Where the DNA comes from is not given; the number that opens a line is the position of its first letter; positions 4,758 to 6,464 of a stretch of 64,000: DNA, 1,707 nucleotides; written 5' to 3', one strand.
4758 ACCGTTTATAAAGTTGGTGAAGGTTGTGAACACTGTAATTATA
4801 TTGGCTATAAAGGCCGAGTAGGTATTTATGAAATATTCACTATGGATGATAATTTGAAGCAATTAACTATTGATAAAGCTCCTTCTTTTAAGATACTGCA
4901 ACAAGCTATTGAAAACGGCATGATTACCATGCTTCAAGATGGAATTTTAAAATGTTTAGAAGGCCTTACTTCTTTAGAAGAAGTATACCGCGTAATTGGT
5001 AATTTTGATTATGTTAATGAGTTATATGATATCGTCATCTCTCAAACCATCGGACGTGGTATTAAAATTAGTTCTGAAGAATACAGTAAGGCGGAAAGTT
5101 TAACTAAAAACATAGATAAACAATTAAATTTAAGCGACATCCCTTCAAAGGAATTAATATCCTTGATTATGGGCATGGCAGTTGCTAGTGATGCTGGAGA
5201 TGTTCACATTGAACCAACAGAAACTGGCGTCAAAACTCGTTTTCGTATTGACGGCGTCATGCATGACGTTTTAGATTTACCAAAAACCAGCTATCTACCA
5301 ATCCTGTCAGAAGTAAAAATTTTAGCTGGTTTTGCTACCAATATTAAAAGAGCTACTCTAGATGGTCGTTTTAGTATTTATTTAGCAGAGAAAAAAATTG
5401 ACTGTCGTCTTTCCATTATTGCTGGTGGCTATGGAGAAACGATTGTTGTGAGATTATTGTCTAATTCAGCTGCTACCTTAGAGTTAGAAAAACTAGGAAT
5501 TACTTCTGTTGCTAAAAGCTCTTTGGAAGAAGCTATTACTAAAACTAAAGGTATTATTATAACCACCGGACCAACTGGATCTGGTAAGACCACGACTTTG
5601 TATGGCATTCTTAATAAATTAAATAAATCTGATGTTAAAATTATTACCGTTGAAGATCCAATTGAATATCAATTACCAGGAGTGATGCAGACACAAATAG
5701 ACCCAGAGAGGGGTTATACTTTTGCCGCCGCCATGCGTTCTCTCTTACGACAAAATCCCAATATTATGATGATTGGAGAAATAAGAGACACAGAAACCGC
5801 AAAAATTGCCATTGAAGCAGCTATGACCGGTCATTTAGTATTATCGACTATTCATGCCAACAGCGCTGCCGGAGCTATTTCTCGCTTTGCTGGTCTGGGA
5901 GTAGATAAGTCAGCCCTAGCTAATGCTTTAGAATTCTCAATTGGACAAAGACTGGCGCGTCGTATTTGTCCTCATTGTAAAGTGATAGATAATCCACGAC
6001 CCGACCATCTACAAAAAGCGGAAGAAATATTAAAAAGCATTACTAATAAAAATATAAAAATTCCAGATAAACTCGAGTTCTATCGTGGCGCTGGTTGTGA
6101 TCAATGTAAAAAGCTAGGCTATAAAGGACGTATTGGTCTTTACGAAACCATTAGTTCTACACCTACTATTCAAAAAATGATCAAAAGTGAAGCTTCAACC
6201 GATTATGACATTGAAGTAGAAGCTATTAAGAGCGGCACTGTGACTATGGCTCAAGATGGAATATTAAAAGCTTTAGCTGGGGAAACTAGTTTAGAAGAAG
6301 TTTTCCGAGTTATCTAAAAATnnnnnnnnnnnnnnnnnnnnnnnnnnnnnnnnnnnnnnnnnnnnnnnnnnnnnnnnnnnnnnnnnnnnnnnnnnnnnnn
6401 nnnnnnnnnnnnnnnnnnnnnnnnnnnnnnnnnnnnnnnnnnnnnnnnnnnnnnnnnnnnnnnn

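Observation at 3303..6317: Single-chain tandem PilB/GspE ATPase (two full, apparently active modules)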

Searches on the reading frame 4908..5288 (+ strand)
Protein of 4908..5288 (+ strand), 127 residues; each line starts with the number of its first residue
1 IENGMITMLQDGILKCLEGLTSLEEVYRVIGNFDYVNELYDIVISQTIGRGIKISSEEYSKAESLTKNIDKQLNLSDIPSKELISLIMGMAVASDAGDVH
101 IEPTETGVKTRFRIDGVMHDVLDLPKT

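Call 47: find_related_loci(query=A2, collection=genome_contigs, flank=10000)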
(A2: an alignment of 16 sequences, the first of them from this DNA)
Query A2 (127 aa) in genome_contigs; peptide patterns used: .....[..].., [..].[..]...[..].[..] (x = any residue, [..] = any of these).
599 stretches matched a pattern (row limit reached: there are more); 518 encode a relative of the query (tblastn E <= 1e-3); the best 80 are kept; 80 distinct loci.
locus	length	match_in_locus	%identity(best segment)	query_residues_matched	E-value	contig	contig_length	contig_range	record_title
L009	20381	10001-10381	83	1-127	5e-72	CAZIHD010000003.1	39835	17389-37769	MAG TPA_asm: uncultured Gammaproteobacteria bacterium isolate SRP089250_co1_144 genome assembly, contig: NODE_1394_lengt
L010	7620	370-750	83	1-127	5e-71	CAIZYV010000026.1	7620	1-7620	Candidatus Falkowbacteria bacterium isolate Loc090907-5m_bin-395 genome assembly, contig: bin-395:026/114, whole genome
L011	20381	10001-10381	83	1-127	4e-71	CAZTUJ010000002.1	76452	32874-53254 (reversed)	MAG TPA_asm: uncultured Gammaproteobacteria bacterium isolate SRP272421_co2_96 genome assembly, contig: NODE_429_length_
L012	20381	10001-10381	81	1-127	2e-69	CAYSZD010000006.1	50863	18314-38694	MAG TPA_asm: uncultured Gammaproteobacteria bacterium isolate SRP263991_co7_112 genome assembly, contig: NODE_659_length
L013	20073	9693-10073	83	1-127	1e-70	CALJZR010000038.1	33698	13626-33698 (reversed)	MAG TPA_asm: uncultured bacterium isolate SRR3330157_bin.27_CONCOCT_v1.1_MAG genome assembly, contig: ERZ724089.958, who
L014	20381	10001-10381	79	1-127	5e-68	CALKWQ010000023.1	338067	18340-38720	MAG TPA_asm: uncultured bacterium isolate SRR6007447_bin.26_CONCOCT_v1.1_MAG genome assembly, contig: ERZ724101.3, whole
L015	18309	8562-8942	79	1-127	3e-67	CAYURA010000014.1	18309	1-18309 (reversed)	MAG TPA_asm: uncultured Gammaproteobacteria bacterium isolate SRP192927_co2_129 genome assembly, contig: NODE_4841_lengt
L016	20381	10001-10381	75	1-127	9e-67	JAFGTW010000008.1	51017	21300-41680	MAG: Patescibacteria group bacterium isolate ZodW_maxbin.059 k87_3746506, whole genome shotgun sequence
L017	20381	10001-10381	76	1-127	4e-65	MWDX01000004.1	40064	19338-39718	MAG: Parcubacteria group bacterium ADurb.Bin115 BWX82_contig000004, whole genome shotgun sequence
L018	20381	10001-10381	73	1-127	3e-64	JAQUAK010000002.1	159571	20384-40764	MAG: Patescibacteria group bacterium isolate STC_82 NODE_227_length_159571_cov_7.346065_Sandtown_C, whole genome shotgun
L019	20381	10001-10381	75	1-127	1e-63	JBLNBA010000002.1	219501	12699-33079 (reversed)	MAG: Bacillota bacterium isolate MAG163 PRJNA951521_bin23_renamed_1, whole genome shotgun sequence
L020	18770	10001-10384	71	1-127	5e-60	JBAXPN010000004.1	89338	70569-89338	MAG: Candidatus Falkowbacteria bacterium isolate ELA532 MAG532_4, whole genome shotgun sequence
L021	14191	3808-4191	73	1-127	1e-59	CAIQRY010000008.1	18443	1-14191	uncultured bacterium isolate AM-lipid-02-D9_bin-0787 genome assembly, contig: bin-0787:08/68, whole genome shotgun seque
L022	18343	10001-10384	71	1-127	3e-59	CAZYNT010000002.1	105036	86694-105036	MAG TPA_asm: uncultured Gammaproteobacteria bacterium isolate SRP263991_co4_298 genome assembly, contig: NODE_107_length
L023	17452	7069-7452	71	1-127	5e-59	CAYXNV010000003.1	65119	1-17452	MAG TPA_asm: uncultured Gammaproteobacteria bacterium isolate SRP167671_co1_111 genome assembly, contig: NODE_451_length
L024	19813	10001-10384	70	1-127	1e-58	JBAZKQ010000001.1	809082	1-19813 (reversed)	MAG: Patescibacteria group bacterium isolate SO_2017_LW4_148 scaffold_12_c1_LW137-91_2017, whole genome shotgun sequence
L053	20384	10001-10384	67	1-127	2e-54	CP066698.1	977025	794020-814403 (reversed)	MAG: Candidatus Falkowbacteria bacterium isolate NC_groundwater_1683_Pr3_B-0.1um_40_26 chromosome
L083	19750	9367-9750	63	1-127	8e-52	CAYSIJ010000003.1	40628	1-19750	MAG TPA_asm: uncultured Gammaproteobacteria bacterium isolate binchicken_co113_247 genome assembly, contig: NODE_1067_le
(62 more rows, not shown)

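Call 68: search_protein_families(library=pfam, proteins=[L083:16829-17365:+, L083:17400-17726:+, L083:17793-19157:-, L083:19331-19750:-], max_evalue=0.01)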
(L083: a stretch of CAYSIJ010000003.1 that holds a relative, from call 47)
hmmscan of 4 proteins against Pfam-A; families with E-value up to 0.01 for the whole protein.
L083:16829-17365:+ (178 aa): 1 family
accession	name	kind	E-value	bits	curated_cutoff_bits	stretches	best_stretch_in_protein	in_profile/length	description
PF07963.17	N_methyl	-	2.9e-08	33.4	21.2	1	11-34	2-25/27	Prokaryotic N-terminal methylation motif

L083:17400-17726:+ (108 aa): 1 family
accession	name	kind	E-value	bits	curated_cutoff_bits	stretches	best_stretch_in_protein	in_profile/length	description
PF20619.3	DUF6804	-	2.2e-15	57.1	27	1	9-103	4-91/91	Family of unknown function (DUF6804)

L083:17793-19157:- (454 aa): 1 family
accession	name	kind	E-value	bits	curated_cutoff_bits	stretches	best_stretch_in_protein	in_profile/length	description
PF01391.23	Collagen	-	6.2e-40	135.2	27.2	5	310-367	1-58/60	Collagen triple helix repeat (20 copies)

L083:19331-19750:- (139 aa): 0 families

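Call 84: find_homologous_proteins(query=L083:16829-17362:+, max_evalue=0.001)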
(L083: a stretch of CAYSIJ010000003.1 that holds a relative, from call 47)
Query L083:16829-17362:+ (178 aa): 7457 proteins with E <= 0.001 among 8000 candidates; the best 120 are listed.
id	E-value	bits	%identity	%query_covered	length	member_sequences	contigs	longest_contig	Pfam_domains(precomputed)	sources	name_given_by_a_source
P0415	8.6e-109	379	100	96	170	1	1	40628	PF07963.18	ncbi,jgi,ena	-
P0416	2.9e-47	179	52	96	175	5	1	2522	PF07963.18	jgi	-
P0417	8.0e-30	122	45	95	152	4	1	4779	PF07963.18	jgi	jgi:prepilin-type N-terminal cleavage/methylation domain-containing protein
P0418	8.2e-30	122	46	95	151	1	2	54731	PF07963.18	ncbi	-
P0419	1.1e-29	122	44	95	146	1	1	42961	PF07963.18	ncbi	-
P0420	1.5e-29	121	47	90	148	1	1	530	PF07963.18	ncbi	-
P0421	2.8e-29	120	44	95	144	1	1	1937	PF07963.18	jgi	jgi:prepilin-type N-terminal cleavage/methylation domain-containing protein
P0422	3.7e-29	120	46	90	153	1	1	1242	PF07963.18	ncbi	-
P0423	8.7e-29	119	46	96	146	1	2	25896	PF07963.18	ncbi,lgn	-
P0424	1.0e-28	118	43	89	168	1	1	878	PF07963.18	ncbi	-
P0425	1.3e-28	118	43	94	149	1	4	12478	PF07963.18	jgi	jgi:prepilin-type N-terminal cleavage/methylation domain-containing protein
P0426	1.5e-28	118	42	90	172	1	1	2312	PF07963.18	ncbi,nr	ncbi:MAG: prepilin-type N-terminal cleavage/methylation domain-containing protein [Candidatus Falkow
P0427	2.2e-28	117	44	96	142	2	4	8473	PF07963.18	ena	-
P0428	3.1e-28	117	43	96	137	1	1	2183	PF07963.18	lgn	-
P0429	3.6e-28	117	44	95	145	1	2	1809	PF07963.18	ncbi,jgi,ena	-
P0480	3.6e-26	110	42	95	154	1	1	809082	PF07963.18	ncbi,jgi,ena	ncbi:MAG: prepilin-type N-terminal cleavage/methylation domain-containing protein [Patescibacteria g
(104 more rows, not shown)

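Call 85: find_encoding_contigs(protein=P0480, flank=10000, max_places=2)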
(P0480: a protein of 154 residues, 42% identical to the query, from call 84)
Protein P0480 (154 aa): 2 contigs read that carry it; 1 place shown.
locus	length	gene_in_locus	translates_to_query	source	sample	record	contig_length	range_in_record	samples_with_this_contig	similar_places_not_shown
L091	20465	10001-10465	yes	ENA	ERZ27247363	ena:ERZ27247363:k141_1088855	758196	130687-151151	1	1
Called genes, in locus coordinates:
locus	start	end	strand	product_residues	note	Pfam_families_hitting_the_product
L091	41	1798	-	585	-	PF07973:tRNA_SAD, PF00587:tRNA-synt_2b, PF03129:HGTP_anticodon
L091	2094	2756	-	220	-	PF18912:DZR_2 (weak), PF00156:Pribosyltran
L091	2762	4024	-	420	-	-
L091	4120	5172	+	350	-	PF11104:PilM_2, PF06723:MreB_Mbl (faint), PF14450:FtsA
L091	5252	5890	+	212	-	-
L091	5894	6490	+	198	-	-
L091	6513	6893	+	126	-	-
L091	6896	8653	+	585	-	PF05157:MshEN (weak), PF00437:T2SSE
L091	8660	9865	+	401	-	PF28597:T2SSF_N, PF00482:T2SSF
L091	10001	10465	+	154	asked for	PF07963:N_methyl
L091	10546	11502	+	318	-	PF02388:FemAB, PF13480:Acetyltransf_6, PF02388:FemAB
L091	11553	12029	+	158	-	PF02130:YbeY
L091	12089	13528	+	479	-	-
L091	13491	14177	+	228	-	-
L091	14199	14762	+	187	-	PF07963:N_methyl (weak)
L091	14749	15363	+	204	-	-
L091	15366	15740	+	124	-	-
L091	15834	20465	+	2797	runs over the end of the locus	-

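Call 89: list_cluster_members(proteins=[L024:8402-11410:+, L091:6896-8650:+, L091:8660-9862:+])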
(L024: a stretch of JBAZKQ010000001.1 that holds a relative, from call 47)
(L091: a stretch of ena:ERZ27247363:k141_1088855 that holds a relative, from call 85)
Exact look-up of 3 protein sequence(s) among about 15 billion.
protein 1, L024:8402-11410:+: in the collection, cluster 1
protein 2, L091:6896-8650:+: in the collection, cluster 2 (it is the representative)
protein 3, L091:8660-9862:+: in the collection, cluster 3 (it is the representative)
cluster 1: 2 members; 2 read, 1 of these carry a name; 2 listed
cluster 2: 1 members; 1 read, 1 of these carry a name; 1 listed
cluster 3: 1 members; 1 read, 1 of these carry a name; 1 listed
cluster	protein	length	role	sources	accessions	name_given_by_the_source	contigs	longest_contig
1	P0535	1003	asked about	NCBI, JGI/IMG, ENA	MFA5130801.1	MAG: GspE/PulE family protein [Patescibacteria group bacterium]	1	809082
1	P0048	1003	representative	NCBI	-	-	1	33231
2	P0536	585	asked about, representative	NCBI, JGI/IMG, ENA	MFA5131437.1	MAG: GspE/PulE family protein [Patescibacteria group bacterium]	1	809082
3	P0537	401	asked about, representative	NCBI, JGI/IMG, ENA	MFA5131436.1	MAG: type II secretion system F family protein [Patescibacteria group bacterium]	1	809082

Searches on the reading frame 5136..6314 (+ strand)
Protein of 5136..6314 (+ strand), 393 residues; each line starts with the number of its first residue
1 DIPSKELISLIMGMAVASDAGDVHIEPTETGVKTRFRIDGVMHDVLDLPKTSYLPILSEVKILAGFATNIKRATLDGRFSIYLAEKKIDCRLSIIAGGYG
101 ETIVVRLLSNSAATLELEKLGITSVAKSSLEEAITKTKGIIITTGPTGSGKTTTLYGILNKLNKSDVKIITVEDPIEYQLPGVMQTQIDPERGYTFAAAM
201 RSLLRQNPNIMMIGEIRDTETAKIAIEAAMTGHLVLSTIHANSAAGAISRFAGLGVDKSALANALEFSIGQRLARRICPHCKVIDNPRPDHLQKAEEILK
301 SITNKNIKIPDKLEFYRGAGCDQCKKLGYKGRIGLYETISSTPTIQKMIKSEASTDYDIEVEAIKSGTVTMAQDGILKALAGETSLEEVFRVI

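Call 80: search_solved_structures(query=window:5136-6314:+, max_evalue=1e-50, show_alignments=2)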
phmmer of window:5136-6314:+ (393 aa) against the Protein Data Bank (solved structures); distinct sequences matched with E-value up to 1e-50: 12.
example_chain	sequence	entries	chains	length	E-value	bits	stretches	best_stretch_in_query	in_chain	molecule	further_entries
4pht_A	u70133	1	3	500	2.5e-90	306.3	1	1-392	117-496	General secretory pathway protein E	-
5zfr_A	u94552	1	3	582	9.3e-90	304.4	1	1-392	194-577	Type IV pilus biogenesis ATPase PilB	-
4kss_A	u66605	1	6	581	1.3e-88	300.6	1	1-392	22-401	Type II secretion system protein E, hemolysin-coregulated protein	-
4ksr_A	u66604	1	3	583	1.4e-88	300.6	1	1-392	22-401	Type II secretion system protein E, Hemolysin-coregulated protein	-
1p9r_A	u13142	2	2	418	1.7e-88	300.3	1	1-391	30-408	General secretion pathway protein E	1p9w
5oiu_A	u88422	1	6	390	7.5e-88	298.1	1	6-390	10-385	Type IV pilus assembly protein PilF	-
5it5_F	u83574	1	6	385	7.9e-88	298.1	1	7-390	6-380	ATP binding motif-containing protein PilF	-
6ejf_A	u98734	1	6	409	9.9e-88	297.8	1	7-390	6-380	Type IV pilus assembly protein PilF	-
6olj_C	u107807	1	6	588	1.4e-87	297.3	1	1-392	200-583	Type IV pilus biogenesis ATPase PilB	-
5tsg_B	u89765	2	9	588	2.6e-87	296.4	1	1-392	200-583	Type IV pilus biogenesis ATPase PilB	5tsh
6f8l_G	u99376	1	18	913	7.9e-87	294.8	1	7-390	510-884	Type IV pilus assembly protein PilF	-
3jc8_Ba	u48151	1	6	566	1.2e-85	290.9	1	1-389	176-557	Type IV-A pilus assembly ATPase PilB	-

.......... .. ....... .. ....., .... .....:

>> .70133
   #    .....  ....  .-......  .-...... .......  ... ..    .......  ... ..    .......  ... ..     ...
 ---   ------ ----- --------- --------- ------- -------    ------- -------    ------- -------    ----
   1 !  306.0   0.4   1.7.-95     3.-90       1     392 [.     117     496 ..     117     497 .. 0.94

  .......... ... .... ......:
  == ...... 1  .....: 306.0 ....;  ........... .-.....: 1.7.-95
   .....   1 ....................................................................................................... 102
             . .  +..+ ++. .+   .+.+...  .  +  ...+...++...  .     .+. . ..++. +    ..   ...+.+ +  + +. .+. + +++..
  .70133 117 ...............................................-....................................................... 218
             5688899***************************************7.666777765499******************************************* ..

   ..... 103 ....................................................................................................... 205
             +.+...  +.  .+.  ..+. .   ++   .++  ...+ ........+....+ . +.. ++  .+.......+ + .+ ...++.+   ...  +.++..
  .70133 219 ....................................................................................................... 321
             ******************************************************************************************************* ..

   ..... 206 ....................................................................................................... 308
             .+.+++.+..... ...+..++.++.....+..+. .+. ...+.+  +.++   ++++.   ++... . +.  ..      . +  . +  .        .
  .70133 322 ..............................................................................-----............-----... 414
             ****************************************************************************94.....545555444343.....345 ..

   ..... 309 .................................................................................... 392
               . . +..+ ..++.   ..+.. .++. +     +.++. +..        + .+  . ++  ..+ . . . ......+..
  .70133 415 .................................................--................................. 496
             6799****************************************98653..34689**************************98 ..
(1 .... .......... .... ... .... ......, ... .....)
